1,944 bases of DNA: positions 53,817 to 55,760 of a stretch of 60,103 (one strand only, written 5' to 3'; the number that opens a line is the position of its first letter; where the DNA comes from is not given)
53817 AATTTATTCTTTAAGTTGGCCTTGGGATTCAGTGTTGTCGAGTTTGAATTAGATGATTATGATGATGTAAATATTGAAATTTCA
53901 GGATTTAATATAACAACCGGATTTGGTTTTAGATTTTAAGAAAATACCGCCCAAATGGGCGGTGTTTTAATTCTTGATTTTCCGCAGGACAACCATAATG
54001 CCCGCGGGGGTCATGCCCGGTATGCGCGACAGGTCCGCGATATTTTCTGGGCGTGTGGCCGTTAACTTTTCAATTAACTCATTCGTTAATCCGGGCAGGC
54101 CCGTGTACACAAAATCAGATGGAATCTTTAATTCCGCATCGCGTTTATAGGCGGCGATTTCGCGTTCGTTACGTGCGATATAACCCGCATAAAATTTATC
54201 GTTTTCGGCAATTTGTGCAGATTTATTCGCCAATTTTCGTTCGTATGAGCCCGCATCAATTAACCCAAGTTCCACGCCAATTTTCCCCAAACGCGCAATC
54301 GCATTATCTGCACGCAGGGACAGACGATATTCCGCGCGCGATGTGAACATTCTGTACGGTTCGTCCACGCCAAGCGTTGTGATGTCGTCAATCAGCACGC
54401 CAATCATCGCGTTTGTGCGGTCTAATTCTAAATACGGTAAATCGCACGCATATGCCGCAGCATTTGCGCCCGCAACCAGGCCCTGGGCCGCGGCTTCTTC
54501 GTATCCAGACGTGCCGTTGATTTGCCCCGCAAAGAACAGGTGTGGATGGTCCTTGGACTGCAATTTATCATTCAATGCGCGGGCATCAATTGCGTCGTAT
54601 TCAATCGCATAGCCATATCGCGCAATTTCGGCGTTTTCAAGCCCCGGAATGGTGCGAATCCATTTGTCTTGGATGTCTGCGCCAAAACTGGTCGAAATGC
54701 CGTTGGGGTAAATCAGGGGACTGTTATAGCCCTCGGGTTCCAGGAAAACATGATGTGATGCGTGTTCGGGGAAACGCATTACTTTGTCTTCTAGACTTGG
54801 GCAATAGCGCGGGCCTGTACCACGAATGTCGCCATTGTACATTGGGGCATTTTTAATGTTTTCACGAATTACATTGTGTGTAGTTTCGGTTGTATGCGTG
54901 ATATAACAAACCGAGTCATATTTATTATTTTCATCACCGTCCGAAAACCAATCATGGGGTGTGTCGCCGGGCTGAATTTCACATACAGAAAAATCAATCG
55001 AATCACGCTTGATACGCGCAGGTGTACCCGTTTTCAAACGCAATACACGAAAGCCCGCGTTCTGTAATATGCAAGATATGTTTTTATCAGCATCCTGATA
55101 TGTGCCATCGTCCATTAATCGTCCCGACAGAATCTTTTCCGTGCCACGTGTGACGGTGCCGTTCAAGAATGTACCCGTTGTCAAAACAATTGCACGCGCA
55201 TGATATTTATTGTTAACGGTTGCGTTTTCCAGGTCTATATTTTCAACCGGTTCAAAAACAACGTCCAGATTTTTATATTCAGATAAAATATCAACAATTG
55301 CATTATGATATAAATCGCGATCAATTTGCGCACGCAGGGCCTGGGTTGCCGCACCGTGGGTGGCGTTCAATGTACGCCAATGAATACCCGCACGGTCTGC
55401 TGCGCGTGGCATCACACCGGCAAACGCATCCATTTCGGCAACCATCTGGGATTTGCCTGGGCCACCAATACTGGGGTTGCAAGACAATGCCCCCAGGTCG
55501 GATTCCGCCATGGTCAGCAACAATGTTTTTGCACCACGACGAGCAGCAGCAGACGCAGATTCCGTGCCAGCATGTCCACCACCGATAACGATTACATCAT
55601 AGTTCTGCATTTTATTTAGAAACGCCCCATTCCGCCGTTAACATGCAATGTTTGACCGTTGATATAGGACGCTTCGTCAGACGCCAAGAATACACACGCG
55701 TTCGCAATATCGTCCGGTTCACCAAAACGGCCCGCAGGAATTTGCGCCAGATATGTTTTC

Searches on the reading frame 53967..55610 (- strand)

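Call 31: search_protein_families(library=pfam, proteins=[window:53967-55610:-], max_evalue=0.01)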
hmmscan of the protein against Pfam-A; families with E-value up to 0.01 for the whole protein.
window:53967-55610:- (547 aa): 8 families
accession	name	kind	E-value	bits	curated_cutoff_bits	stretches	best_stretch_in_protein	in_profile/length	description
PF01134.28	GIDA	-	5.2e-140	467.4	22.1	1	5-388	1-387/391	Glucose inhibited division protein A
PF13932.14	SAM_GIDA_C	-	1.4e-18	66.9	27.1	1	487-542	2-57/57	tRNA modifying enzyme MnmG/GidA C-terminal helical bundle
PF07992.20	Pyr_redox_2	-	9.9e-07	28.9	26.1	1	4-148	1-110/291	Pyridine nucleotide-disulphide oxidoreductase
PF12831.13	FAD_oxidored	-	1.1e-06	28.7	27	1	5-42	1-37/416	FAD dependent oxidoreductase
PF00890.30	FAD_binding_2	-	0.00027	20.7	20.4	1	5-37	1-33/414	FAD binding domain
PF03486.20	HI0933_like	-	0.0005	20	50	0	5-35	2-32/244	HI0933-like protein Rossmann domain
PF00070.33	Pyr_redox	-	0.0051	17.7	22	0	6-39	2-35/82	Pyridine nucleotide-disulphide oxidoreductase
PF00570.28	HRDC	-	0.0052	17.2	23.8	0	508-538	27-57/68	HRDC domain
